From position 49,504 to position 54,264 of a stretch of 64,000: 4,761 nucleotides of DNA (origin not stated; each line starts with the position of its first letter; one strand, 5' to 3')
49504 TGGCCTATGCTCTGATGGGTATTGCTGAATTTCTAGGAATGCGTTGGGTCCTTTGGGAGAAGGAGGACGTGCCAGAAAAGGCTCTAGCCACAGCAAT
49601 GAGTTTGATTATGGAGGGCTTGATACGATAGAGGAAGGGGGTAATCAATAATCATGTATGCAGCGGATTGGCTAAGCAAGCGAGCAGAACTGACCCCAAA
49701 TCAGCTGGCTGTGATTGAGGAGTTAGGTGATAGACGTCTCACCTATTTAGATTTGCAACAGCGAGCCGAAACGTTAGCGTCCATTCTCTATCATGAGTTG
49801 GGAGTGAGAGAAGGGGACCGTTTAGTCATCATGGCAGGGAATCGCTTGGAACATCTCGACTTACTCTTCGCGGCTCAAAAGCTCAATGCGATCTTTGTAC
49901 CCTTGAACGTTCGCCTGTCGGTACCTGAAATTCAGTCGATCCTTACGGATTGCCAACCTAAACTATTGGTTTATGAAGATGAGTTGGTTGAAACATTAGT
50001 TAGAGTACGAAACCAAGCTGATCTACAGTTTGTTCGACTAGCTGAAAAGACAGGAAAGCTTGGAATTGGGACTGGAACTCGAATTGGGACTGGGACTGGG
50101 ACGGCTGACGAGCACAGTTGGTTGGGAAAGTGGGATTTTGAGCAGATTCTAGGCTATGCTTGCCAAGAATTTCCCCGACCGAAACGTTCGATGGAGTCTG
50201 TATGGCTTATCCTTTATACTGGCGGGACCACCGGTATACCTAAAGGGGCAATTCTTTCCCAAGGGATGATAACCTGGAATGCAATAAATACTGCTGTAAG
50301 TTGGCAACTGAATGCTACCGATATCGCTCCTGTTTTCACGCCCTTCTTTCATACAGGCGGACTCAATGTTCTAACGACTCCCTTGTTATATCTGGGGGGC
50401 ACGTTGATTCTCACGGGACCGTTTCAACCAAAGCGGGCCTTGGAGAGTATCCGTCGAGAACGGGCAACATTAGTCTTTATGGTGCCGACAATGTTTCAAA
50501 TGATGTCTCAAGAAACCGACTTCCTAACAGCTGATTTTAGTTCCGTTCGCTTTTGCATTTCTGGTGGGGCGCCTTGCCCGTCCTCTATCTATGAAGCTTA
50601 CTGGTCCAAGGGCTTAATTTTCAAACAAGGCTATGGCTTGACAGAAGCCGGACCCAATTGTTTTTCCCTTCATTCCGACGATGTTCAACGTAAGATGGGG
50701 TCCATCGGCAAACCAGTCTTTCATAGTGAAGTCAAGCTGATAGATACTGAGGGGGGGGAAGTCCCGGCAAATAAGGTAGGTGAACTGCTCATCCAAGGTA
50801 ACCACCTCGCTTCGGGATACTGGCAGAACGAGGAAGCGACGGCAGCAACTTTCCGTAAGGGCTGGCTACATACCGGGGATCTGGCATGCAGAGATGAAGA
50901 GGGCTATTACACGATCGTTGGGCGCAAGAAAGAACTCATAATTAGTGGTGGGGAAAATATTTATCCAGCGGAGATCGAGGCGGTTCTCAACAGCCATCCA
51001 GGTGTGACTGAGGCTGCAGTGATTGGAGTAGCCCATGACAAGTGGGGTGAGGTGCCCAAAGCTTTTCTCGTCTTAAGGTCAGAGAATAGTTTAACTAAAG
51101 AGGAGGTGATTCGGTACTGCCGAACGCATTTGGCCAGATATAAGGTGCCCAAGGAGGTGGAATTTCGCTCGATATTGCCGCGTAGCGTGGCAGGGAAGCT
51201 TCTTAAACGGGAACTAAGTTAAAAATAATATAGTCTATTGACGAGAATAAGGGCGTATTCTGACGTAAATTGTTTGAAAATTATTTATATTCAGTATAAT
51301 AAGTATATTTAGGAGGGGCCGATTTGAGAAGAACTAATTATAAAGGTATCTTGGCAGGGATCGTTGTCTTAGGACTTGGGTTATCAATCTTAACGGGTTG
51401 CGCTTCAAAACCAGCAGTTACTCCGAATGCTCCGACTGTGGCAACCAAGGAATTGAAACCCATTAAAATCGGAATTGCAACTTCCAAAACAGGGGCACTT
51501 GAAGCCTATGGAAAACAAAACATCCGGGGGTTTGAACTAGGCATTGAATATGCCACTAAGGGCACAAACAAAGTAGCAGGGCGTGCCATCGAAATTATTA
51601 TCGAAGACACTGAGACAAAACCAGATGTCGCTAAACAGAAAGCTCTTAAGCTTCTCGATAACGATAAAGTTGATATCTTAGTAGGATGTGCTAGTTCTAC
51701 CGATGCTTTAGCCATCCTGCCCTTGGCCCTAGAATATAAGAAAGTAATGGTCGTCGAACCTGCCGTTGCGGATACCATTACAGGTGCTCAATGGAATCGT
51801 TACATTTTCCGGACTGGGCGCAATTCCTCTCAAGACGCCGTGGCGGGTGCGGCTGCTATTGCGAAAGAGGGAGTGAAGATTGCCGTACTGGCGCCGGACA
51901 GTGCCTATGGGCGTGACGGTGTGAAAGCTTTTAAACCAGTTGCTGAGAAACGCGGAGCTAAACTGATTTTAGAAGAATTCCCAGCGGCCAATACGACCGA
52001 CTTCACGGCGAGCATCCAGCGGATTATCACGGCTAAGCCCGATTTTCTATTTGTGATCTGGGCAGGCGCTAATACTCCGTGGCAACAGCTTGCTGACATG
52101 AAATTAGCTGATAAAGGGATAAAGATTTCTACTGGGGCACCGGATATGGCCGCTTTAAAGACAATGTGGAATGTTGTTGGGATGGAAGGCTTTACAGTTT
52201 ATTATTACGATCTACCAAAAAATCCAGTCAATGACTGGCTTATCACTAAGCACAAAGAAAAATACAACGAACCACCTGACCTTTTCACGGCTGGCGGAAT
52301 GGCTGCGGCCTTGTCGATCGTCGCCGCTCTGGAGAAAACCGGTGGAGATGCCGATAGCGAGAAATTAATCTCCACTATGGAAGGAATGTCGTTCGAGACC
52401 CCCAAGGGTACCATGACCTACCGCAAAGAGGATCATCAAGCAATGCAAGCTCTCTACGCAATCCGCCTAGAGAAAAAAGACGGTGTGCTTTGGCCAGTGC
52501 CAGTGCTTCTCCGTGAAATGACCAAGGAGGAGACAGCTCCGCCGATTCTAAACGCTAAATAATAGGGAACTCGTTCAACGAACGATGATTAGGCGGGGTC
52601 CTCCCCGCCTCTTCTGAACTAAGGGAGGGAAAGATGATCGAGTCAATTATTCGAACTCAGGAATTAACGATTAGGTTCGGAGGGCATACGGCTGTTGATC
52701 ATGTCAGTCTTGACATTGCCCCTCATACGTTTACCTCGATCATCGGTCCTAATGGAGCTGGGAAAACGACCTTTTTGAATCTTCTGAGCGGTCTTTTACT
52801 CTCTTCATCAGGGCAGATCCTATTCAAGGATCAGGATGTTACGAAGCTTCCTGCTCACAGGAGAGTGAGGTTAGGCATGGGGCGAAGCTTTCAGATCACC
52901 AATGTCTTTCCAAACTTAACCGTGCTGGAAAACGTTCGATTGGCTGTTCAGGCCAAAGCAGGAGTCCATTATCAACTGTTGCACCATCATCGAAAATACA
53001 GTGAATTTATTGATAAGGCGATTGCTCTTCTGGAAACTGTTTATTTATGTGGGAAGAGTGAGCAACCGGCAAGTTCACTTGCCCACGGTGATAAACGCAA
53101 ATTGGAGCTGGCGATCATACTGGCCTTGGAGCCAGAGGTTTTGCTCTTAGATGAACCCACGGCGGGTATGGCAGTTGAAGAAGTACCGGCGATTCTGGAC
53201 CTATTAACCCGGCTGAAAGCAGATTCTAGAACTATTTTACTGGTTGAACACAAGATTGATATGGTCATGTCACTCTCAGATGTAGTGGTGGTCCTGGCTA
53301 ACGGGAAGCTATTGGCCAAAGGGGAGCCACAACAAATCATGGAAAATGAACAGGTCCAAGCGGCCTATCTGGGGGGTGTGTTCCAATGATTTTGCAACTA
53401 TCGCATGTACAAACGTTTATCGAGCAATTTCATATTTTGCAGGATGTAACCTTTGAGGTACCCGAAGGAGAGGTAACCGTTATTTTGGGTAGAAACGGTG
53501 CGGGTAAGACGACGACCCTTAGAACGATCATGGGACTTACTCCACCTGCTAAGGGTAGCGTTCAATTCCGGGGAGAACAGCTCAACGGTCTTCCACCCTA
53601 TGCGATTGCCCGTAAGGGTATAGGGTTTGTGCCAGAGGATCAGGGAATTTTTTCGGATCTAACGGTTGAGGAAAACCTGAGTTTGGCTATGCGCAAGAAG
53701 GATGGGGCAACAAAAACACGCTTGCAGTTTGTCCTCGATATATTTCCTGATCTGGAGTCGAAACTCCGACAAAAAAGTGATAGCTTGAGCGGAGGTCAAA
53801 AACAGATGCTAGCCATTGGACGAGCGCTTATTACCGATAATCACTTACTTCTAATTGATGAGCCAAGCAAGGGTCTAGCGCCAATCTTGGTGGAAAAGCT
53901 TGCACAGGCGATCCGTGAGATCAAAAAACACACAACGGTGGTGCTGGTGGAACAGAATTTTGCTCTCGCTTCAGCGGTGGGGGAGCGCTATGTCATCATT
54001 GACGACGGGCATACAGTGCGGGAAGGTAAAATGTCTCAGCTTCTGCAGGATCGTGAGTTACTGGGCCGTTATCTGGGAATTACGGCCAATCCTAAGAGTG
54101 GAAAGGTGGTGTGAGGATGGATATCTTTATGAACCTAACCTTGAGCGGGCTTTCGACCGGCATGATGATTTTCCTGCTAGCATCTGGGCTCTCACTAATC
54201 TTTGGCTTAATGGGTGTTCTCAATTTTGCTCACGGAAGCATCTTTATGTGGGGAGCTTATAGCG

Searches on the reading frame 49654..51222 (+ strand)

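Call 16: search_protein_families(library=pfam, proteins=[window:49654-51222:+], max_evalue=0.001)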
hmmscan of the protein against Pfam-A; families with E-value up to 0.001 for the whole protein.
window:49654-51222:+ (522 aa): 2 families
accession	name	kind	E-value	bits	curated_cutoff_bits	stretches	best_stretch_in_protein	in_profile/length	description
PF00501.34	AMP-binding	-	8.5e-81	272.1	29.9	1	8-390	2-384/384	AMP-binding enzyme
PF13193.12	AMP-binding_C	-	3.7e-22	79.5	24.5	1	440-515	1-76/76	AMP-binding enzyme C-terminal domain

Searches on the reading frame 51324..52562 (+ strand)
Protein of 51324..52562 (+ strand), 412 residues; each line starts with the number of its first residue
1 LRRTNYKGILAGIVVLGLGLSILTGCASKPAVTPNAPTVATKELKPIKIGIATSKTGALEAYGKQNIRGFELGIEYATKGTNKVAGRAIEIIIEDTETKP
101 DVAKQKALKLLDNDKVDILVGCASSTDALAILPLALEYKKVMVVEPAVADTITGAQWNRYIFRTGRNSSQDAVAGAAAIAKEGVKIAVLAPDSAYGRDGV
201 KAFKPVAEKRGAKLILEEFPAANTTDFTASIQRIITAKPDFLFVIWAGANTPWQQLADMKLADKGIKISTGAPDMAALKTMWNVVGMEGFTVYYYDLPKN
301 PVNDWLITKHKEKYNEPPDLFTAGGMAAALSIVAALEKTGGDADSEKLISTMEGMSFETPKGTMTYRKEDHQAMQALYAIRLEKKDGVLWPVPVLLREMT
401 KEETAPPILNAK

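Call 16: search_protein_families(library=pfam, proteins=[window:51324-52562:+], max_evalue=0.001)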
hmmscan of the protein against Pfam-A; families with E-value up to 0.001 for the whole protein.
window:51324-52562:+ (412 aa): 3 families
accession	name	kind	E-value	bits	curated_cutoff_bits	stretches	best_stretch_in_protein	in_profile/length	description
PF13458.12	Peripla_BP_6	-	4.2e-65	221.1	31.7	1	46-384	1-340/343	Periplasmic binding protein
PF13433.12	Peripla_BP_5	-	7.1e-24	85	27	1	47-378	1-332/363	Periplasmic binding protein domain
PF01094.35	ANF_receptor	-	6.2e-10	39.1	25.4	1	72-241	8-178/353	Receptor family ligand binding region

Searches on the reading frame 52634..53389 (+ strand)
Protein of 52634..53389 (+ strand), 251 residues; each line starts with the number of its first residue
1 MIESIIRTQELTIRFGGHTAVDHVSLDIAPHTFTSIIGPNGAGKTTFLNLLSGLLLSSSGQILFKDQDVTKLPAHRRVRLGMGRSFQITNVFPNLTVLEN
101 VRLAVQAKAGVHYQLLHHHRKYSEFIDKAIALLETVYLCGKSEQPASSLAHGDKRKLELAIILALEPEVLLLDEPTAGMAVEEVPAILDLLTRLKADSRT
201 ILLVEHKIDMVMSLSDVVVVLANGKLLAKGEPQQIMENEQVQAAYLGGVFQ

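Call 16: search_protein_families(library=pfam, proteins=[window:52634-53389:+], max_evalue=0.001)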
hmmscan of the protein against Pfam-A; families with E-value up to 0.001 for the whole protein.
window:52634-53389:+ (251 aa): 8 families
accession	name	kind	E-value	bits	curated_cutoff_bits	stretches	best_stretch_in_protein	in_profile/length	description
PF00005.33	ABC_tran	-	2e-28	100.1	25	1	22-177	2-137/137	ABC transporter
PF13304.12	AAA_21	-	4.3e-08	34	27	1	33-55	1-23/304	AAA domain, putative AbiEii toxin, Type IV TA system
PF12399.14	BCA_ABC_TP_C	-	1.2e-07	31.7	25.5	1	225-249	1-25/27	Branched-chain amino acid ATP-binding cassette transporter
PF13476.12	AAA_23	-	8.3e-05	23.7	27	1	23-55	12-43/201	AAA domain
PF02463.25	SMC_N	-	0.00031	20.7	40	0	31-192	24-184/220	RecF/RecN/SMC N terminal domain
PF13555.12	AAA_29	-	0.00039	20.6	27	1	23-59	14-50/61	P-loop containing region of AAA domain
PF13175.12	AAA_15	-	0.00052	20.2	32.1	1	23-58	16-50/374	AAA ATPase domain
PF13514.12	AAA_27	-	0.00063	19.8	22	1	8-56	3-51/206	AAA domain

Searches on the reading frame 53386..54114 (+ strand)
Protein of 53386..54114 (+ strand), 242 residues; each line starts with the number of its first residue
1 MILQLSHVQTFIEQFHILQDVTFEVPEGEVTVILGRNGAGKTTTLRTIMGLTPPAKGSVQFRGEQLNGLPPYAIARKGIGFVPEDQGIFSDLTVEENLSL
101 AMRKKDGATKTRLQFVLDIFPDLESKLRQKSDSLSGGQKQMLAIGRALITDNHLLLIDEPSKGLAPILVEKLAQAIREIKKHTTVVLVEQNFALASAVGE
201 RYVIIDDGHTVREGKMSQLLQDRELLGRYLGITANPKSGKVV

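Call 16: search_protein_families(library=pfam, proteins=[window:53386-54114:+], max_evalue=0.001)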
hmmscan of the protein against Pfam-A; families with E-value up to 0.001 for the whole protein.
window:53386-54114:+ (242 aa): 6 families
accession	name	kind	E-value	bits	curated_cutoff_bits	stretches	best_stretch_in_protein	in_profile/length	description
PF00005.33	ABC_tran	-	8.8e-34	117.5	25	1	18-161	1-136/137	ABC transporter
PF13304.12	AAA_21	-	6.8e-11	43.2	27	2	131-187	235-295/304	AAA domain, putative AbiEii toxin, Type IV TA system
PF02463.25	SMC_N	-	3.4e-06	27.1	40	1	12-188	7-195/220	RecF/RecN/SMC N terminal domain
PF13476.12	AAA_23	-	1.5e-05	26.2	27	1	12-48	4-39/201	AAA domain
PF13401.12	AAA_22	-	6.8e-05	23.6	27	1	30-188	7-121/130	AAA domain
PF25199.1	nSTAND_NTPase5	-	0.00042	20.6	34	0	22-48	29-61/145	Novel STAND NTPase 5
